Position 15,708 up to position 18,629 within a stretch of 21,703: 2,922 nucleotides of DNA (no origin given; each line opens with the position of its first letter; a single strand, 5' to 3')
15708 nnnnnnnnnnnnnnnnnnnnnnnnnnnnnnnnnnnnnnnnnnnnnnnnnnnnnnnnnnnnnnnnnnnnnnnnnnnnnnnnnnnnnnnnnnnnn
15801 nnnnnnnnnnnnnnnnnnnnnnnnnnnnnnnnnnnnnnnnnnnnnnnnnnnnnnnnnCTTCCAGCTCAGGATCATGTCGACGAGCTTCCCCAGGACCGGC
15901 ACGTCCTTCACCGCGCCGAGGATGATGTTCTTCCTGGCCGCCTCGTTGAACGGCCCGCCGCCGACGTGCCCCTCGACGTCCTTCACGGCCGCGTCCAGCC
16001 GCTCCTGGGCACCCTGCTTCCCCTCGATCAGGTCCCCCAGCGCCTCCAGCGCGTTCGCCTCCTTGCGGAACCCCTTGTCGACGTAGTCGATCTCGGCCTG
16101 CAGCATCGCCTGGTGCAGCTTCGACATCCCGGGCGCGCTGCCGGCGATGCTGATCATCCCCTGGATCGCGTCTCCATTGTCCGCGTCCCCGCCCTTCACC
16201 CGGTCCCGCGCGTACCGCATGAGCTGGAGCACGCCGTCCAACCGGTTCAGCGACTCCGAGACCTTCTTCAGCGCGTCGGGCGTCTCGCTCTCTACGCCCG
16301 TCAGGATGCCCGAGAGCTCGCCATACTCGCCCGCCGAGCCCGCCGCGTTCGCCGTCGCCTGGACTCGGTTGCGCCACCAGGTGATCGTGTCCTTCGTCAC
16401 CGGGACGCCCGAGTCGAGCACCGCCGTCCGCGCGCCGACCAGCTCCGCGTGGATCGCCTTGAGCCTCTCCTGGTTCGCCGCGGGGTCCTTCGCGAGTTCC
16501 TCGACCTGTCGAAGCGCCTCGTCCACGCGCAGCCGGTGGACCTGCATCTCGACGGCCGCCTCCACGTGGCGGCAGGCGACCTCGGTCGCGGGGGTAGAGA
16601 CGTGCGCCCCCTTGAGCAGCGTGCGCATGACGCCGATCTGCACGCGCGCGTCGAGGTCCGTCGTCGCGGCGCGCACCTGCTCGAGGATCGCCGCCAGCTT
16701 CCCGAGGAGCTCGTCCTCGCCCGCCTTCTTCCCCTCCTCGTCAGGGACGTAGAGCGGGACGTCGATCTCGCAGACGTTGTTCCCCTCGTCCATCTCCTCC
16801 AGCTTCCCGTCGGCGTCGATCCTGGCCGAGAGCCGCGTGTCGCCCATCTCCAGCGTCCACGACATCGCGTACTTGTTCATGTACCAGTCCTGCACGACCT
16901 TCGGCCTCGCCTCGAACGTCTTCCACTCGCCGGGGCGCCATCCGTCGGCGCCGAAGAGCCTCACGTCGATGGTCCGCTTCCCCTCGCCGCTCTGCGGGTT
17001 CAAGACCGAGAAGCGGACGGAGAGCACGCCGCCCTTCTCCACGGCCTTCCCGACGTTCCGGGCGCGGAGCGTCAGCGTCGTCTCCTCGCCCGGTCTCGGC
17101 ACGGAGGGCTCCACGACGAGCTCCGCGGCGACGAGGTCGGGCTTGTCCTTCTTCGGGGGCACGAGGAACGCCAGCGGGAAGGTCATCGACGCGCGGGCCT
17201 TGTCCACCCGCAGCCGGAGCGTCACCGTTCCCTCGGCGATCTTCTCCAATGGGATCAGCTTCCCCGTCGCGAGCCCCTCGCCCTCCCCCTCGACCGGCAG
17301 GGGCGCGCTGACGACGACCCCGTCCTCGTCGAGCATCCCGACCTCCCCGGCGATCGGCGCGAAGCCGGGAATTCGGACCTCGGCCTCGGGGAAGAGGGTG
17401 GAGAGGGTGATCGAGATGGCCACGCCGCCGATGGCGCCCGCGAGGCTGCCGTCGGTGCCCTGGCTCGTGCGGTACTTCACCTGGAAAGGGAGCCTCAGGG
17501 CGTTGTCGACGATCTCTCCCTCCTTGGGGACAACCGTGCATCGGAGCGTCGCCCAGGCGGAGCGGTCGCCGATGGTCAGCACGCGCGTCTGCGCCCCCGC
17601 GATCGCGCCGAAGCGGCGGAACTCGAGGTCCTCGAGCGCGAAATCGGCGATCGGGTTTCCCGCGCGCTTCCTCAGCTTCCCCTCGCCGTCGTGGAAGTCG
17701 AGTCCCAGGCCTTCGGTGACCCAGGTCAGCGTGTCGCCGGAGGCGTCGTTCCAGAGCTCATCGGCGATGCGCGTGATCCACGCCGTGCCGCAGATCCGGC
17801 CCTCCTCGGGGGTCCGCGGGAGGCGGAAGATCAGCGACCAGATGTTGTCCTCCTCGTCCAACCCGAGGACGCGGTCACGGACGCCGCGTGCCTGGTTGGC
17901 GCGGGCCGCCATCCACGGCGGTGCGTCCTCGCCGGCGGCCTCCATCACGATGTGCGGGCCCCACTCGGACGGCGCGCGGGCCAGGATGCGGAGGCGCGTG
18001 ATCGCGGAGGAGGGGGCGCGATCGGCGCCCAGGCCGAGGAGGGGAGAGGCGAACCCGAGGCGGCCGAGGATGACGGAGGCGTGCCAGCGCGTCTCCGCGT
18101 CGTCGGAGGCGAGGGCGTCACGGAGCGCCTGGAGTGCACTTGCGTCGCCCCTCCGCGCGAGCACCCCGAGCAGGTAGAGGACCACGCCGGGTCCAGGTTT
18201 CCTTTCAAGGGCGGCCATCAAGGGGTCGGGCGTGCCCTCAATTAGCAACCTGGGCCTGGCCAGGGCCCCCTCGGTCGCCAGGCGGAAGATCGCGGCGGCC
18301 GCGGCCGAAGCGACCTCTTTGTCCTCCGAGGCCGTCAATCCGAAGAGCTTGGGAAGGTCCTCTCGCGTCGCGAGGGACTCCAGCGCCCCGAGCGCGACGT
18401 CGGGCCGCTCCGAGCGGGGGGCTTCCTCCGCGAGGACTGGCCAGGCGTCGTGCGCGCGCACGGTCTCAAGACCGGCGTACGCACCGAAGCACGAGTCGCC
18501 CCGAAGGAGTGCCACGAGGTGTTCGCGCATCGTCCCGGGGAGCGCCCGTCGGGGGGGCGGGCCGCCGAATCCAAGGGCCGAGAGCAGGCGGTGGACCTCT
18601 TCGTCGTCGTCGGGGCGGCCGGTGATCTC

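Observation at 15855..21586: SPFH-Ser/Thr kinase fusion immediately upstream of a giant secreted HEAT/CARDB protein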

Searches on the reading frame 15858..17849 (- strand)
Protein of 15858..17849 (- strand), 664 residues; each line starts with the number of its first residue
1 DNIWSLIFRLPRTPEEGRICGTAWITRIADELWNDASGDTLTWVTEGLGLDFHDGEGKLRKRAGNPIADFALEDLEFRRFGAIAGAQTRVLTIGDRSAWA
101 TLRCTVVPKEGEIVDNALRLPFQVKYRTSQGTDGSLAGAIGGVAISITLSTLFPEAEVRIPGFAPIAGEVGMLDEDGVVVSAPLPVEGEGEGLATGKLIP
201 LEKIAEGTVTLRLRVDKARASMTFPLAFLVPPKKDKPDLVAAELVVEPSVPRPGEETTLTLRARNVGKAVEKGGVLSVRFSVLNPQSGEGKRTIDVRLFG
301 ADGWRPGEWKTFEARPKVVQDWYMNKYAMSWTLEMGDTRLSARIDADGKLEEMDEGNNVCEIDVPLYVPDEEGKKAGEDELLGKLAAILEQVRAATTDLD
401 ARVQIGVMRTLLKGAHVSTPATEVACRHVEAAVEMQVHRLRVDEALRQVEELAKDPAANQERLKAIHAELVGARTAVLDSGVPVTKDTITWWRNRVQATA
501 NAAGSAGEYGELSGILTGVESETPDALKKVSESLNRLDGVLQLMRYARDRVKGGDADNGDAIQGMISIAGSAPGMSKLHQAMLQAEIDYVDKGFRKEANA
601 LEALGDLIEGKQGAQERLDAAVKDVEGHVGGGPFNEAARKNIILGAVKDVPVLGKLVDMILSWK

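Call 42: predict_structure(alignment_id=A4)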
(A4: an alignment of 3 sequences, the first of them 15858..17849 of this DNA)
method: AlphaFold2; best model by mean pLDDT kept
length: 664 residues; sequences in the alignment: 3
mean_pLDDT: 42.3   pTM: 0.30
mean pLDDT of the five models: 42.3, 40.3, 38.9, 38.6, 38.0
residues with pLDDT >= 90: 0; 70-90: 34; 50-70: 188; < 50: 442
segments of 3 or more residues with pLDDT < 50: 1-112, 122-154, 174-177, 186-260, 272-275, 277-297, 313-371, 413-417, 480-488, 506-583, 633-664
pLDDT, mean of each block of 10 residues (from residue 1): 22 26 21 22 21 26 27 22 23 26 39 55 42 32 36 48 54 52 50 33 39 32 22 33 34 38 54 48 32 43 58 39 25 22 27 27 28 60 71 66 55 50 56 62 67 68 63 54 45 61 46 27 32 35 41 40 38 38 50 62 67 76 65 44 34 39 35
secondary structure, 60 per line:
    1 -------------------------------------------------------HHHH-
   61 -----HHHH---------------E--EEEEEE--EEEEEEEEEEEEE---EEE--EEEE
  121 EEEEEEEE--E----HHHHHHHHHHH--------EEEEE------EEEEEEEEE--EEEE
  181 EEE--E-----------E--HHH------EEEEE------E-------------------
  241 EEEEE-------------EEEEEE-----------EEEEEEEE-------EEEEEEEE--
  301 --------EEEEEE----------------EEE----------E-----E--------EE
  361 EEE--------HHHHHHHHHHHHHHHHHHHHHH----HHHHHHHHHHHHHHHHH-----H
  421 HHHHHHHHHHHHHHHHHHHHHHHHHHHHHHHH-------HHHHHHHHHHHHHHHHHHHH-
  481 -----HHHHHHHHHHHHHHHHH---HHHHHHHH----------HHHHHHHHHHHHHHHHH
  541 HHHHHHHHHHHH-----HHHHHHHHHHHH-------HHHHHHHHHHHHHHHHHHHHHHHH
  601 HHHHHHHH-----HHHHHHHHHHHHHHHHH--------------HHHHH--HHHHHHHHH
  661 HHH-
elements in order (helices of 4 or more, strands of 3 or more residues): H56-59 H66-69 E88-93 E96-108 E112-114 E117-128 H136-146 E155-159 E166-174 E177-183 E210-214 E241-245 E259-264 E276-283 E291-298 E309-314 E331-333 E359-363 H372-393 H398-414 H420-452 H460-479 H486-502 H506-513 H524-552 H558-569 H577-608 H614-630 H645-649 H652-663
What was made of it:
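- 17145..17849 (-): Well-conserved beta-rich region (residues 590-824), with no family match. Strands appear in a low-confidence model (call 42).
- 15858..16736 (-): Highly conserved C-terminal helical region (residues 961-1253), with no family match. Helices appear in a low-confidence model, pLDDT 42 overall (call 42).
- Checked: The helical C-terminus appears only in a low-confidence model (call 42).
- Tried and rejected: The AF2 model of large-protein residues 590-1253 from a 3-sequence alignment had mean pLDDT 42 (call 42).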

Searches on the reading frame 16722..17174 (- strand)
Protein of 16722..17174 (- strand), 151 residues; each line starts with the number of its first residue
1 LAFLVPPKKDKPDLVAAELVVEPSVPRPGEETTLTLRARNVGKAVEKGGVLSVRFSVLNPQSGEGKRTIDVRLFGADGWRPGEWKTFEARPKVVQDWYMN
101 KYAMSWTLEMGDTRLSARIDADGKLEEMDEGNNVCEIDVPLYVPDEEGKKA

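Call 52: search_protein_families(library=pfam, proteins=[window:16722-17174:-], max_evalue=1)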
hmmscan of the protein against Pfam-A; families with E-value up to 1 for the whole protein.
seq(151 aa): 1 family
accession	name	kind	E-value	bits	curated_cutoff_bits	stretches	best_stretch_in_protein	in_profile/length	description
PF07705.17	CARDB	-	2.4e-06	28.1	22.7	1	11-135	1-99/101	CARDB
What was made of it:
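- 16770..17144 (-): CARDB (Ig-like) domain (residues 825-949). PF07705 scores 28.1 bits against GA 22.7 on the segment (call 52).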

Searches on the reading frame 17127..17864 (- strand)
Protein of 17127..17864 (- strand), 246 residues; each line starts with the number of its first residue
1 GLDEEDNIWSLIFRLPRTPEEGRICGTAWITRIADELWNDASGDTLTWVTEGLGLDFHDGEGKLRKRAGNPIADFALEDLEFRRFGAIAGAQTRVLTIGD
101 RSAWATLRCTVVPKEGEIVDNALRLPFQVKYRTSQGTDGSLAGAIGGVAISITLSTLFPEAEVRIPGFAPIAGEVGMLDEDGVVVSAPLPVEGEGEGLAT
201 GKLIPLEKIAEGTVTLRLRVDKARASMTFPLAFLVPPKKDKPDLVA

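Call 52: search_protein_families(library=pfam, proteins=[window:17127-17864:-], max_evalue=1)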
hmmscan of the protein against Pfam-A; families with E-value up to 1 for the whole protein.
seq(246 aa): 0 families
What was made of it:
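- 17145..17849 (-): No Pfam hit (call 52).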

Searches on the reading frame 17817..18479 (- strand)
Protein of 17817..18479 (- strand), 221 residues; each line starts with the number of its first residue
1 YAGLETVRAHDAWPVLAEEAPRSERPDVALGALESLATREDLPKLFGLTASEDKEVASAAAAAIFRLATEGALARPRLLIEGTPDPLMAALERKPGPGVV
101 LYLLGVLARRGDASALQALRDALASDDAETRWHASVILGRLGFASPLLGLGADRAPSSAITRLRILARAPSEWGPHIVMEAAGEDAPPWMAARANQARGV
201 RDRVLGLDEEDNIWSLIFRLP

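Call 52: search_protein_families(library=pfam, proteins=[window:17817-18479:-], max_evalue=1)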
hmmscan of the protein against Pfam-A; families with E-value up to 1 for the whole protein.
seq(221 aa): 3 families
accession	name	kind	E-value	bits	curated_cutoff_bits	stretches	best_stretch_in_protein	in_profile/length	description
PF13646.12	HEAT_2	-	9.1e-09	35.9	27.7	2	85-142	2-59/88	HEAT repeats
PF13513.12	HEAT_EZ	-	0.023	15.7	27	0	114-141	28-55/55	HEAT-like repeat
PF00514.29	Arm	-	0.22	12.1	20.6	0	48-68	20-40/41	Armadillo/beta-catenin-like repeat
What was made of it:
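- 17889..18227 (-): HEAT-like repeats (residues about 464-576). HEAT_2 scores 35.9 bits against GA 27.7 on the segment (call 52).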
